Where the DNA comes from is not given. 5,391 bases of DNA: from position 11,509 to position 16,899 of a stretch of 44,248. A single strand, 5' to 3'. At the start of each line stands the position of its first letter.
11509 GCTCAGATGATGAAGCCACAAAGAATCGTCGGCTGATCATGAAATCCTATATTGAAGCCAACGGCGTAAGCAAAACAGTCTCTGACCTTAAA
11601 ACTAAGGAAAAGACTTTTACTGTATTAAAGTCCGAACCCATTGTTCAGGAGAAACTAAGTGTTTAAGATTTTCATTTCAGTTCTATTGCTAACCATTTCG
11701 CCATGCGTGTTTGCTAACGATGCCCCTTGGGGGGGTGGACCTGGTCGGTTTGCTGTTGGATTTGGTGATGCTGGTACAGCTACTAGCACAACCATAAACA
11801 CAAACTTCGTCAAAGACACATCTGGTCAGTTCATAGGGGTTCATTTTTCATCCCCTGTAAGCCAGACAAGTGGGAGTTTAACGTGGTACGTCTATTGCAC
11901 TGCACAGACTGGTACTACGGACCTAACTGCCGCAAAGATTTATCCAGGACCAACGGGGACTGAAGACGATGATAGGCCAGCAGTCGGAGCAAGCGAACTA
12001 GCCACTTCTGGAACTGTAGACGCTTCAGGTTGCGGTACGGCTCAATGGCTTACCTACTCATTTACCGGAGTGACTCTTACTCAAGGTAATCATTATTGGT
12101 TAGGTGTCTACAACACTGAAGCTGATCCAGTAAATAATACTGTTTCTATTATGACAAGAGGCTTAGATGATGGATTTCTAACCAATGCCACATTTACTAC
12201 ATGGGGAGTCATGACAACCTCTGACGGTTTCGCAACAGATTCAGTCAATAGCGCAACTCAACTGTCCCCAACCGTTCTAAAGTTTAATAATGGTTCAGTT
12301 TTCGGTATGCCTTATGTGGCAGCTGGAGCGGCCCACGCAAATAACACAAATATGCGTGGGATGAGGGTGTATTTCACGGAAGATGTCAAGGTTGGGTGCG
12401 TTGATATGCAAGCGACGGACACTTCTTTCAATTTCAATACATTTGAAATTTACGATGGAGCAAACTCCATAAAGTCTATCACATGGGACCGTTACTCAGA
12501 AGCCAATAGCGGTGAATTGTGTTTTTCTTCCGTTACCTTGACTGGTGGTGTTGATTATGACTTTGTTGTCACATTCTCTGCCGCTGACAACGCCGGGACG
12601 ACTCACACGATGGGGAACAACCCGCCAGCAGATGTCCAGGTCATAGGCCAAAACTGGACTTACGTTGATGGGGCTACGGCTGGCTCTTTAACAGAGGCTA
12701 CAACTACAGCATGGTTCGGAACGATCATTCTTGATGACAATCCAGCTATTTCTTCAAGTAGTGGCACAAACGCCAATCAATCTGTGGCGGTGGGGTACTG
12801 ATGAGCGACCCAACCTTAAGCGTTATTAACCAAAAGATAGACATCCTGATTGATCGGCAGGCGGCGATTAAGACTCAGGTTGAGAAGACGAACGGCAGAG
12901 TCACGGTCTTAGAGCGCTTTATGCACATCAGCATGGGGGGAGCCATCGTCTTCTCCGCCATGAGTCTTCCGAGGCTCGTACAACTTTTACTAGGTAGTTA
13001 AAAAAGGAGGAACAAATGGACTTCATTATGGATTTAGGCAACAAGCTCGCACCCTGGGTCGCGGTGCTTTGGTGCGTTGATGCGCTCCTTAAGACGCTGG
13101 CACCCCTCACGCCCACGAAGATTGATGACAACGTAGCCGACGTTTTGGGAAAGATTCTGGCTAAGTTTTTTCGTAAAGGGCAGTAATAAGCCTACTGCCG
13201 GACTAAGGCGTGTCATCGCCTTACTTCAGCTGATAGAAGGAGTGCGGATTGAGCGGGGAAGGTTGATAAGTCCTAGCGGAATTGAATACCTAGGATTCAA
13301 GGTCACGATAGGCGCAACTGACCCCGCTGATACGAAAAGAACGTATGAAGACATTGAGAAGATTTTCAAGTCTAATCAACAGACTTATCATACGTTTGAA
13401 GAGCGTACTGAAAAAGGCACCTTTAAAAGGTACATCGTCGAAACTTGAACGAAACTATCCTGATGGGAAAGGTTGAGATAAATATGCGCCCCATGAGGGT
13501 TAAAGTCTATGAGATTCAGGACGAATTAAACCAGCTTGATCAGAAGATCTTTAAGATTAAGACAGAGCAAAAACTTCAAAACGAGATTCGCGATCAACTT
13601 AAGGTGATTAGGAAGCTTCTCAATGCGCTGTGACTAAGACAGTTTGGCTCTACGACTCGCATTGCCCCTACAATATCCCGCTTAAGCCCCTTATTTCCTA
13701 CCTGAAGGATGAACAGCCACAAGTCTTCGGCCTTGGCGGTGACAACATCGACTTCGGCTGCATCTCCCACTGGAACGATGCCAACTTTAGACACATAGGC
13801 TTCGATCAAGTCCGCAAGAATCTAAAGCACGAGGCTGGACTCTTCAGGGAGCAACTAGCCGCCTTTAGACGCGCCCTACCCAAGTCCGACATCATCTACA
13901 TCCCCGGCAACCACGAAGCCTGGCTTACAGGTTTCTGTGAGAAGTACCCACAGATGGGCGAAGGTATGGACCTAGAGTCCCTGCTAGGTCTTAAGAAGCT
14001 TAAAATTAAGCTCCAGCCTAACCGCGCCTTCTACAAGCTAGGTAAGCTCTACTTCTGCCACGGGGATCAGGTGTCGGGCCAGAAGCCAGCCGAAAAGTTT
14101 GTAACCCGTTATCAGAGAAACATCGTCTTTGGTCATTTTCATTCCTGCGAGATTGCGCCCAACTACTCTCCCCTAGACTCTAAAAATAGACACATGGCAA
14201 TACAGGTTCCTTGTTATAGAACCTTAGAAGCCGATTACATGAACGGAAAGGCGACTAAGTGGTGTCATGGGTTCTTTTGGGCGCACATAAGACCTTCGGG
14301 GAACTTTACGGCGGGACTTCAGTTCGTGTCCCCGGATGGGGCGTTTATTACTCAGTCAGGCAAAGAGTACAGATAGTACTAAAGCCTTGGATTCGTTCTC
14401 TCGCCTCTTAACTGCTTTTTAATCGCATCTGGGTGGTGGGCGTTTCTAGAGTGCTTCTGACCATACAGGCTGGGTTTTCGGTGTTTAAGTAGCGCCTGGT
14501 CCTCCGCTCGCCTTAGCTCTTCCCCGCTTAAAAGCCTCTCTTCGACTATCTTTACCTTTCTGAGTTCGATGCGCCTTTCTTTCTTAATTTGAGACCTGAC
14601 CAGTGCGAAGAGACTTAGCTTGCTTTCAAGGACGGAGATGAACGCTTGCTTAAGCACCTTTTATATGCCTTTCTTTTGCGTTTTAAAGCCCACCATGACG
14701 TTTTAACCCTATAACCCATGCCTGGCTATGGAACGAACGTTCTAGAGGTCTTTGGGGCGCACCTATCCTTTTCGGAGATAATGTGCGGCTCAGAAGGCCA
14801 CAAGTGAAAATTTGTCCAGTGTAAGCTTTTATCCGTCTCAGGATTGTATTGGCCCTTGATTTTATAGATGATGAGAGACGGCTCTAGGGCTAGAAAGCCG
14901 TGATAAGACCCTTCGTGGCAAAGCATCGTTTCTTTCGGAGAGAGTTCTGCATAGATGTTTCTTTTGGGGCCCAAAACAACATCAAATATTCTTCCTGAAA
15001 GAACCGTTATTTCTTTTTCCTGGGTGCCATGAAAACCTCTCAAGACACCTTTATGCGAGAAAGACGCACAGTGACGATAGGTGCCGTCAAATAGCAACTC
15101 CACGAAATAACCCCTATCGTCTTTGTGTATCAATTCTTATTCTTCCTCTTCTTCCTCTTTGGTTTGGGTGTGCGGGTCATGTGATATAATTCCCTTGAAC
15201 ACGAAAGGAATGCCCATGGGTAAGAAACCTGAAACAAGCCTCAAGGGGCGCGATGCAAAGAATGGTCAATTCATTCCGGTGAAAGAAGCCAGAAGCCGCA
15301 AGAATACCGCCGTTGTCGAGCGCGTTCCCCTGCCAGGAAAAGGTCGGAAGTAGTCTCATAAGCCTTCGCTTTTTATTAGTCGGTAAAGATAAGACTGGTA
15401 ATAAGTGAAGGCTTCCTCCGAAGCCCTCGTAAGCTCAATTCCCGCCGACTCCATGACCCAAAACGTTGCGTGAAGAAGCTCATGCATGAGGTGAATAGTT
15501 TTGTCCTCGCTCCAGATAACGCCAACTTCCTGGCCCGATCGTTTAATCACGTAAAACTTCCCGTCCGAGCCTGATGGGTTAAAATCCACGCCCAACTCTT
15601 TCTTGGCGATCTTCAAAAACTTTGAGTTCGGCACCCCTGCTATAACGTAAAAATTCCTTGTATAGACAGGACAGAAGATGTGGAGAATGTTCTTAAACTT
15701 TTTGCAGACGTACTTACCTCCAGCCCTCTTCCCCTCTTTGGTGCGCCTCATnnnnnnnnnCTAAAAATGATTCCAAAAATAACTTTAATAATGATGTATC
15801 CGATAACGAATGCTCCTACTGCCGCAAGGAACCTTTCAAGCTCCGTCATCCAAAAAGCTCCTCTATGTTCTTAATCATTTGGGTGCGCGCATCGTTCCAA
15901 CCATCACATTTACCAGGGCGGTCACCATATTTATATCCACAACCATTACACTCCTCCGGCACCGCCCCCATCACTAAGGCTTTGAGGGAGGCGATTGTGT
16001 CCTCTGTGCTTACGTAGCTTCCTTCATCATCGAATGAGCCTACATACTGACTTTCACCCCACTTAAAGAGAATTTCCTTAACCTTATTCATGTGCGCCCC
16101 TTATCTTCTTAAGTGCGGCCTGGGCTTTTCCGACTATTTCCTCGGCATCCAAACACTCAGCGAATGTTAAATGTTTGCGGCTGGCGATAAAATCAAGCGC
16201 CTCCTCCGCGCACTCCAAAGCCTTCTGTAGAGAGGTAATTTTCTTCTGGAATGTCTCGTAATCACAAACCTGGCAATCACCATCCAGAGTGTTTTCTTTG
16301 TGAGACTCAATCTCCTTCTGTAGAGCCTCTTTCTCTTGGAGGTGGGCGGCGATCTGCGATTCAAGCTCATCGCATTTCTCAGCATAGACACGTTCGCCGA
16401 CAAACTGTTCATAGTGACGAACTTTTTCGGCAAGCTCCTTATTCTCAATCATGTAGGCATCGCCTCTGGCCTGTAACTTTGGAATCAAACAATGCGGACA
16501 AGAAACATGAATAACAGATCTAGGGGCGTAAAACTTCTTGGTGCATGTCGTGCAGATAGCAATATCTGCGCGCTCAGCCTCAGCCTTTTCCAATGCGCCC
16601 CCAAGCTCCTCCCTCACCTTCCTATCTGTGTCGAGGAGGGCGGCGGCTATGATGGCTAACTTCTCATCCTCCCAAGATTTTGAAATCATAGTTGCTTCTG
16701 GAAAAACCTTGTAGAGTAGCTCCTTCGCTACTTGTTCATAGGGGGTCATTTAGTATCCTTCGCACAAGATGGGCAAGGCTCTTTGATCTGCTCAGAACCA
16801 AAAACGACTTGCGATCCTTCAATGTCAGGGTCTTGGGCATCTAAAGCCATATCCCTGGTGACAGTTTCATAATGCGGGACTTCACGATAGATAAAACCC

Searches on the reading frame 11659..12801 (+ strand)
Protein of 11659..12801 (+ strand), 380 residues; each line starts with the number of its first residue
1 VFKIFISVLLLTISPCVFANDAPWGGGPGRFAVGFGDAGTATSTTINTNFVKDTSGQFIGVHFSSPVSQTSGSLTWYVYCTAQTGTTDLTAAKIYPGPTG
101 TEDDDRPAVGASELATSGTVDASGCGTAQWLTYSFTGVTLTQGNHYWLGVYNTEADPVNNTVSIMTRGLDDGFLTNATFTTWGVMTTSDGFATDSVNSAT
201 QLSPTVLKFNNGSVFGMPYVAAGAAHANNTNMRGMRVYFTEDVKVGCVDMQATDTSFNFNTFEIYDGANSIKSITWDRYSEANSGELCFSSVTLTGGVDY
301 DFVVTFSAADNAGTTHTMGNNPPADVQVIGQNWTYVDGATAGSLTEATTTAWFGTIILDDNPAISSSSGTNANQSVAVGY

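Call 9: search_protein_families(library=phrogs, proteins=[window:11659-12801:+])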
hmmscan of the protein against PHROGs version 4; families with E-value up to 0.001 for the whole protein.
window:11659-12801:+ (380 aa): 0 families

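Call 44: find_related_loci(query=window:11659-12801:+, collection=viral_contigs, flank=10000)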
Query window:11659-12801:+ (380 aa) in viral_contigs; peptide patterns used: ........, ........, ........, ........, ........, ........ (x = any residue, [..] = any of these).
8 stretches matched a pattern, but none encodes a relative of the query by tblastn (E <= 1e-3).

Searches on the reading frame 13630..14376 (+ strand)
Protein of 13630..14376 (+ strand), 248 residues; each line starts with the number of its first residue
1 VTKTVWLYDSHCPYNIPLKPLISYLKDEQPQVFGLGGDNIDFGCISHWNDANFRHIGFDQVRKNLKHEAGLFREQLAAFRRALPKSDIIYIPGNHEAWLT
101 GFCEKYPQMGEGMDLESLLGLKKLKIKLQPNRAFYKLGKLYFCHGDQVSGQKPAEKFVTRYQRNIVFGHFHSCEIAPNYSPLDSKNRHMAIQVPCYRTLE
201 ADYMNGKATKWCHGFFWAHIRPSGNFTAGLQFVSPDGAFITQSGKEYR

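Call 60: search_protein_families(library=pfam, max_evalue=0.01, proteins=[window:13630-14376:+])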
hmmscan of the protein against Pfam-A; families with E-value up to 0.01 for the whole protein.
window:13630-14376:+ (248 aa): 1 family
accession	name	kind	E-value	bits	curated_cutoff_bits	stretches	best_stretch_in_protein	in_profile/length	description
PF00149.33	Metallophos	-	0.00045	21.2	21.5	1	19-146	19-116/191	Calcineurin-like phosphoesterase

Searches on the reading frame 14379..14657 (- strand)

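Call 59: search_protein_families(library=phrogs, max_evalue=0.01, proteins=[window:14379-14657:-])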
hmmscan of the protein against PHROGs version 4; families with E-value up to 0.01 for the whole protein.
window:14379-14657:- (92 aa): 0 families

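Call 60: search_protein_families(library=pfam, max_evalue=0.01, proteins=[window:14379-14657:-])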
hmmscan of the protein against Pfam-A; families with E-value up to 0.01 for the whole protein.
window:14379-14657:- (92 aa): 1 family
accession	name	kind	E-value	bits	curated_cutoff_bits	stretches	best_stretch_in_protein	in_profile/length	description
PF07768.16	PVL_ORF50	-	0.0033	18.2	27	1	21-82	46-109/116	PVL ORF-50-like family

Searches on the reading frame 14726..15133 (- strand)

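Call 59: search_protein_families(library=phrogs, max_evalue=0.01, proteins=[window:14726-15133:-])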
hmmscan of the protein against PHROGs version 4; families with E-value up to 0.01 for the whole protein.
window:14726-15133:- (135 aa): 1 family
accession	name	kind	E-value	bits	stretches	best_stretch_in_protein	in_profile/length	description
phrog_8784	-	moron, auxiliary metabolic gene and host takeover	7.3e-09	36.7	1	2-111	18-151/185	dTDP-4-dehydrorhamnose 3,5-epimerase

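Call 60: search_protein_families(library=pfam, max_evalue=0.01, proteins=[window:14726-15133:-])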
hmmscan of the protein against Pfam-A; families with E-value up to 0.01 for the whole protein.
window:14726-15133:- (135 aa): 1 family
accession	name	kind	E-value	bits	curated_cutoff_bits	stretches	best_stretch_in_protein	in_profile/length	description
PF00908.23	dTDP_sugar_isom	-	1.1e-15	58.2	27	1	3-128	15-165/168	dTDP-4-dehydrorhamnose 3,5-epimerase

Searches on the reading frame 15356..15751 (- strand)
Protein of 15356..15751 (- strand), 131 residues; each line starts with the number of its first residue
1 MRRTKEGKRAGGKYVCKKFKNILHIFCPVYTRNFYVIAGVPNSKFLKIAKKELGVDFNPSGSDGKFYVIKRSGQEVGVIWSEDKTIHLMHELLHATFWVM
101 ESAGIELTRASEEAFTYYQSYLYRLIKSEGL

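Call 59: search_protein_families(library=phrogs, max_evalue=0.01, proteins=[window:15356-15751:-])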
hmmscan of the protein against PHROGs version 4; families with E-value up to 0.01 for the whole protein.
window:15356-15751:- (131 aa): 1 family
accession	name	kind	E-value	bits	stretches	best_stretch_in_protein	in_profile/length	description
phrog_1365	-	unknown function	4.1e-10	40.7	1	27-125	10-111/127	-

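Call 60: search_protein_families(library=pfam, max_evalue=0.01, proteins=[window:15356-15751:-])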
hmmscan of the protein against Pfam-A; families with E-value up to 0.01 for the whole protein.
window:15356-15751:- (131 aa): 0 families

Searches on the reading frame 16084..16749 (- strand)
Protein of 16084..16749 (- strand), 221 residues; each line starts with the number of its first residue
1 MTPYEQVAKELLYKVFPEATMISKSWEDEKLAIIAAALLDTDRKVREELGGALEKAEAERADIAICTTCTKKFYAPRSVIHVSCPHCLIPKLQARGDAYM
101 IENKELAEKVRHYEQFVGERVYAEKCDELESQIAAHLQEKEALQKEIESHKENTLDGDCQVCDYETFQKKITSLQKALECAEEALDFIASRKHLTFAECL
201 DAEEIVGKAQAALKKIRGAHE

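Call 9: search_protein_families(library=phrogs, proteins=[window:16084-16749:-])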
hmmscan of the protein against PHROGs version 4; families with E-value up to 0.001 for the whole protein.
window:16084-16749:- (221 aa): 0 families

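Call 59: search_protein_families(library=phrogs, max_evalue=0.01, proteins=[window:16084-16749:-])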
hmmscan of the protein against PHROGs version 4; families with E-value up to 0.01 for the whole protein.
window:16084-16749:- (221 aa): 0 families

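Call 60: search_protein_families(library=pfam, max_evalue=0.01, proteins=[window:16084-16749:-])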
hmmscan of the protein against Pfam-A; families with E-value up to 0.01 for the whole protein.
window:16084-16749:- (221 aa): 3 families
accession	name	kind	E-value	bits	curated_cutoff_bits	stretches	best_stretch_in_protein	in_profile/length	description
PF24611.2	Spectrin_Anc-1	-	0.003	18.3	33.2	0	164-218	13-67/115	Nuclear anchorage protein 1, spectrin-like repeat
PF25764.1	KIF21A_4th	-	0.0051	16.9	33.1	1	106-179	43-114/183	KIF21A-like domain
PF14062.11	DUF4253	-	0.0075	16.8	27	0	98-143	24-70/109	Domain of unknown function (DUF4253)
